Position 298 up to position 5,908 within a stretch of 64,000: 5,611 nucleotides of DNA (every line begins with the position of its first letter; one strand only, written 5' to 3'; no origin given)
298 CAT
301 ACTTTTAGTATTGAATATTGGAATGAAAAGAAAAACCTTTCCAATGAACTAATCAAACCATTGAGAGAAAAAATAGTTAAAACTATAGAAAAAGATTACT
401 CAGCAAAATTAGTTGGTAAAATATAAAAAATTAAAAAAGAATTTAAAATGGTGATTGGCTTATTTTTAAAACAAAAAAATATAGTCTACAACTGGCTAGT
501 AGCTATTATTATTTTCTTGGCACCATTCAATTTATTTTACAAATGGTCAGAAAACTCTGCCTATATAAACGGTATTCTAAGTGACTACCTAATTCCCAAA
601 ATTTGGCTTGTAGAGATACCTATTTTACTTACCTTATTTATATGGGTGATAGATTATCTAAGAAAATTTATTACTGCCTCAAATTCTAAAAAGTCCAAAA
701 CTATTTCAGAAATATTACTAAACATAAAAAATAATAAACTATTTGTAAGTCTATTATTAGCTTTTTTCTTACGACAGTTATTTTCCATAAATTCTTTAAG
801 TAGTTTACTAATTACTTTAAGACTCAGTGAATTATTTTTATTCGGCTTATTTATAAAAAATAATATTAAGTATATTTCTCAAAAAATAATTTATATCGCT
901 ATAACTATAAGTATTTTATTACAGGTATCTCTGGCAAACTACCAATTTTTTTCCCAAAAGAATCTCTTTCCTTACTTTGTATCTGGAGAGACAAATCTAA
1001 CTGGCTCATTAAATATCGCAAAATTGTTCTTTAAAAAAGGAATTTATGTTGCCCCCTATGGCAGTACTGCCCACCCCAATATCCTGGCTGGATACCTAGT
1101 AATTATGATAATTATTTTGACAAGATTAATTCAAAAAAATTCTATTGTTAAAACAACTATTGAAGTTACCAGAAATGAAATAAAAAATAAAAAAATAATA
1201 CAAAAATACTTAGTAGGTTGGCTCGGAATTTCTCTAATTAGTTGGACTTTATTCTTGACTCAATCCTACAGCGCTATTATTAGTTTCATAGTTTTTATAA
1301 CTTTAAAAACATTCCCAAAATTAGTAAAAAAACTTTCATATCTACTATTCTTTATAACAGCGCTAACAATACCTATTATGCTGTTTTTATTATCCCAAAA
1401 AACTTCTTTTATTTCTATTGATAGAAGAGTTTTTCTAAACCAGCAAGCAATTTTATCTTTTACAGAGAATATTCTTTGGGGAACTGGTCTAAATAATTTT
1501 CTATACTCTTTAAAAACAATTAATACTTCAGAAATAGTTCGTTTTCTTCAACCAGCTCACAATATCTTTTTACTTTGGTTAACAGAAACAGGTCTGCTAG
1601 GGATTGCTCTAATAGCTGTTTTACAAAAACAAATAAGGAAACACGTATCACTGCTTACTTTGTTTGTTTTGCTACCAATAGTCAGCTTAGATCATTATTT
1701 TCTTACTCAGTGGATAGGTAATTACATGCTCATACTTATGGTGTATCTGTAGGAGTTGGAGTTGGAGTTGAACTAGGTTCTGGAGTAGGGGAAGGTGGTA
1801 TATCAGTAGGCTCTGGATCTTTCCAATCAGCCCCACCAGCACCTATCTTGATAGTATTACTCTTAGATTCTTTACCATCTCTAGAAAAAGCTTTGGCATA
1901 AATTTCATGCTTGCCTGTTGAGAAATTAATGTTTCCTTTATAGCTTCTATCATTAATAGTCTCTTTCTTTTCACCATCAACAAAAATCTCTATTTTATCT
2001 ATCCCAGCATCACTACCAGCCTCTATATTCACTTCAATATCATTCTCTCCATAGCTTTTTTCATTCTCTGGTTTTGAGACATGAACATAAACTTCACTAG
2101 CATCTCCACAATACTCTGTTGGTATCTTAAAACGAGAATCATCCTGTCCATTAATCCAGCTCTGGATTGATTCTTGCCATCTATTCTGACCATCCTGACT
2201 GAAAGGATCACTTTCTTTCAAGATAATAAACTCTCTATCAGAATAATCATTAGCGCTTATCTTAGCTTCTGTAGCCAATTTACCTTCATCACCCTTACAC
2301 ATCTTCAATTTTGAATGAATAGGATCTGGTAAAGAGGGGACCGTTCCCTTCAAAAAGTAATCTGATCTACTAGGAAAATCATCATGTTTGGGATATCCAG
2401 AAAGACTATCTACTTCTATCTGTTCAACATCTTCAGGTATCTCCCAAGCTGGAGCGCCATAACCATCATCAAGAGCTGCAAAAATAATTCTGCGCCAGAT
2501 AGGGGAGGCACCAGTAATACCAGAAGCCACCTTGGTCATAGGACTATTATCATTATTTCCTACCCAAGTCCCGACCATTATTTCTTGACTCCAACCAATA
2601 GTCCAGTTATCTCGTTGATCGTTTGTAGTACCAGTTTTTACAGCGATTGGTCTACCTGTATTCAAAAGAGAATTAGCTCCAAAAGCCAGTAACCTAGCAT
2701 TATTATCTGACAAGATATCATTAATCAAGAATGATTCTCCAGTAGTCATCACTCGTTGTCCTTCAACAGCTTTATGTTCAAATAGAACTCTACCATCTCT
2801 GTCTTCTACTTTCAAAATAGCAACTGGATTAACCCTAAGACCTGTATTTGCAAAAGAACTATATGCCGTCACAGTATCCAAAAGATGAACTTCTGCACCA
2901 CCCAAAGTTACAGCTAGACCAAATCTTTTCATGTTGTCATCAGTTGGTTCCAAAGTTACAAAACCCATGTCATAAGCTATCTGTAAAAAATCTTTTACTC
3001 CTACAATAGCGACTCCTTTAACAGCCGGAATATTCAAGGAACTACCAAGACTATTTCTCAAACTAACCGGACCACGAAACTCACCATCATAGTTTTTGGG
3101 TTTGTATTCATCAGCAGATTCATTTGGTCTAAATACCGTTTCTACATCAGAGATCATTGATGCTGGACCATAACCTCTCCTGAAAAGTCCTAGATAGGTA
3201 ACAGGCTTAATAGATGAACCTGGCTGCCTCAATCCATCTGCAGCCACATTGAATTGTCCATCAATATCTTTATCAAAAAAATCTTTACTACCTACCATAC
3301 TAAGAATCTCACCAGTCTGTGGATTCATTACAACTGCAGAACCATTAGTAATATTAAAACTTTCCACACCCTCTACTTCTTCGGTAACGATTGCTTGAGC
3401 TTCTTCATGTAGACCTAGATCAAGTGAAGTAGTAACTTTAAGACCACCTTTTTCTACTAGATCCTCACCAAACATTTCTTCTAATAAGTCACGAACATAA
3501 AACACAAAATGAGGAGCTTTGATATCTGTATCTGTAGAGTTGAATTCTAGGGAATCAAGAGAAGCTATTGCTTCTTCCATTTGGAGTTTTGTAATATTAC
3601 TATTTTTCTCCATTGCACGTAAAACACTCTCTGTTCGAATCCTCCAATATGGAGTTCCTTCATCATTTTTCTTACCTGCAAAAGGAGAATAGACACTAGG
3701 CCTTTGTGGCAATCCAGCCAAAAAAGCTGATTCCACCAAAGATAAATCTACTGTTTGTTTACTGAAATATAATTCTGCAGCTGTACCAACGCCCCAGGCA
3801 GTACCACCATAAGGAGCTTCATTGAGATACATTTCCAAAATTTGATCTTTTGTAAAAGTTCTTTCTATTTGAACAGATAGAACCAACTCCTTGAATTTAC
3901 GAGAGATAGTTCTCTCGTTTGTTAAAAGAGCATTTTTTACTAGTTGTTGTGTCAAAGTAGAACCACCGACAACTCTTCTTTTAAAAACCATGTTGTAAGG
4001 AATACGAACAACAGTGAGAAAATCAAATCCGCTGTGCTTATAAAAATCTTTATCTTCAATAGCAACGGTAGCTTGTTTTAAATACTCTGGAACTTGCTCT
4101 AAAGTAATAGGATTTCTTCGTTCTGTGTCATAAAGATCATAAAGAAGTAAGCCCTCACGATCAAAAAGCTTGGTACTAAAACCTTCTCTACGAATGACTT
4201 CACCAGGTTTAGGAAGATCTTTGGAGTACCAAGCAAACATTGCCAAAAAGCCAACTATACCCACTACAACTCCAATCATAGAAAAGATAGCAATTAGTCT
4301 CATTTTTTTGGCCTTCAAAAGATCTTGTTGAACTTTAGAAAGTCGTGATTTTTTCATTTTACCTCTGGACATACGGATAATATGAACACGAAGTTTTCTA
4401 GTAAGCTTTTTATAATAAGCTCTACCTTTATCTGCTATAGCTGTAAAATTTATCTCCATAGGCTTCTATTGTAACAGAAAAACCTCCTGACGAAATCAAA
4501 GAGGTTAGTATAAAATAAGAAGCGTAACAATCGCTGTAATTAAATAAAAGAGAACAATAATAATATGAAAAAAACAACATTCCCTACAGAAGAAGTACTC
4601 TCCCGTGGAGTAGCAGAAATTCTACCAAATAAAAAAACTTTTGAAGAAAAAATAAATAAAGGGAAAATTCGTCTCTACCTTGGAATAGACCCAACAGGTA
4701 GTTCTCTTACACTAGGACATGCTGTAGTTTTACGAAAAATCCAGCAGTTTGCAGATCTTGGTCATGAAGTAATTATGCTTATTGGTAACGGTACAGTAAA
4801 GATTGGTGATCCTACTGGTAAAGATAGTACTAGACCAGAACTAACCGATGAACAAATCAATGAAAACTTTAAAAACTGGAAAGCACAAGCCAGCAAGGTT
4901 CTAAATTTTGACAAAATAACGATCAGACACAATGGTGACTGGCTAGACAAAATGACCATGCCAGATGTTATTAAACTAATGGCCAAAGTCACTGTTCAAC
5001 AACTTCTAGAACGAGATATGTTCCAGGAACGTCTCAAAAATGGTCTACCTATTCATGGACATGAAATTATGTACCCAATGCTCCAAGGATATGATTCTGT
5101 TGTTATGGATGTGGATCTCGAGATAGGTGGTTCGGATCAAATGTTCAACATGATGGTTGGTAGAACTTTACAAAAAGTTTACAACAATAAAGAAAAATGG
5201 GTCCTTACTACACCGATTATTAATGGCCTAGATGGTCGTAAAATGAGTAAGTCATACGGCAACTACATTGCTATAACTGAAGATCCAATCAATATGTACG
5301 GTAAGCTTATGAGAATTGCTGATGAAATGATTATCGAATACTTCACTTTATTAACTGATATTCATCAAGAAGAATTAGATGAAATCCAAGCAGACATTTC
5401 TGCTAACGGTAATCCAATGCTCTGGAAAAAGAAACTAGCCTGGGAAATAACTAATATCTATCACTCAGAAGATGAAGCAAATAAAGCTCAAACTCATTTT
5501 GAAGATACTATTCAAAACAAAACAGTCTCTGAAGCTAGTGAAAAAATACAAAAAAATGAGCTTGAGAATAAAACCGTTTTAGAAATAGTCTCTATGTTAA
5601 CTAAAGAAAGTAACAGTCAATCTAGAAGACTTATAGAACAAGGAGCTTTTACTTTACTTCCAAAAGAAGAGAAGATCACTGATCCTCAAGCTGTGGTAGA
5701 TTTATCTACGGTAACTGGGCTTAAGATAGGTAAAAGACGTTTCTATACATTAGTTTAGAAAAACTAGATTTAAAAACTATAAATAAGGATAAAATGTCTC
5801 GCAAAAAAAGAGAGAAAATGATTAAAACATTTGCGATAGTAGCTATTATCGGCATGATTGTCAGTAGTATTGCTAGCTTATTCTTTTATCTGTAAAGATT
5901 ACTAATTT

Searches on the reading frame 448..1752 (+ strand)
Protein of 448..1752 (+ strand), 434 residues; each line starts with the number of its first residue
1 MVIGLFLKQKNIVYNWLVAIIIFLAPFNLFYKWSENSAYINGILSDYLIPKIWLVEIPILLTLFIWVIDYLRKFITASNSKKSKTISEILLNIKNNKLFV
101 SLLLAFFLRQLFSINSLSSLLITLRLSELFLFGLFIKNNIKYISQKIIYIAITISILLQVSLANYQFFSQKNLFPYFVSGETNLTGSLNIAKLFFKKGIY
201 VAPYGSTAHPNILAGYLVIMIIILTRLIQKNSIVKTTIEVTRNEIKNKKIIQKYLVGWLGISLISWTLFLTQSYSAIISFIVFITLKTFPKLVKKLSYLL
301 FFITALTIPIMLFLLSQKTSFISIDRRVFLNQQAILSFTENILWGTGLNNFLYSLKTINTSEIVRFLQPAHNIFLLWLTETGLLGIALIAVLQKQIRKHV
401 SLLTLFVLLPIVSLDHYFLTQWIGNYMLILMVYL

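Call 87: search_protein_families(library=pfam, proteins=[window:448-1752:+], max_evalue=0.00001)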
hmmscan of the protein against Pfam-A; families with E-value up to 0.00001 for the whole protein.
window:448-1752:+ (434 aa): 1 family
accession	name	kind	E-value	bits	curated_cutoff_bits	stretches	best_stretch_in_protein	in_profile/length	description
PF04932.20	Wzy_C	-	3.2e-09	37.2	31.7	1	261-389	3-148/149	O-Antigen ligase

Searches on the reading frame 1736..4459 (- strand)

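Call 87: search_protein_families(library=pfam, proteins=[window:1736-4459:-], max_evalue=0.00001)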
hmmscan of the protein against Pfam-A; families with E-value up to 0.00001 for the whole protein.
window:1736-4459:- (907 aa): 2 families
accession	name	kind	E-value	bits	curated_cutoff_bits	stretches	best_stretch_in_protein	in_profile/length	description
PF00912.28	Transgly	-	8.7e-56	188.6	27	1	108-283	7-177/178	Transglycosylase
PF00905.27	Transpeptidase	-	3.4e-18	66.3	22.1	1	373-624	1-265/299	Penicillin binding protein transpeptidase domain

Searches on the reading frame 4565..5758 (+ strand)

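Call 87: search_protein_families(library=pfam, proteins=[window:4565-5758:+], max_evalue=0.00001)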
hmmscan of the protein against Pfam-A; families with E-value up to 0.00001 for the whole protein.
window:4565-5758:+ (397 aa): 1 family
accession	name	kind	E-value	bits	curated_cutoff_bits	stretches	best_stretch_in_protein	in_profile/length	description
PF00579.31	tRNA-synt_1b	-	4.2e-64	217.1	21.1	1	32-314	3-289/292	tRNA synthetases class I (W and Y)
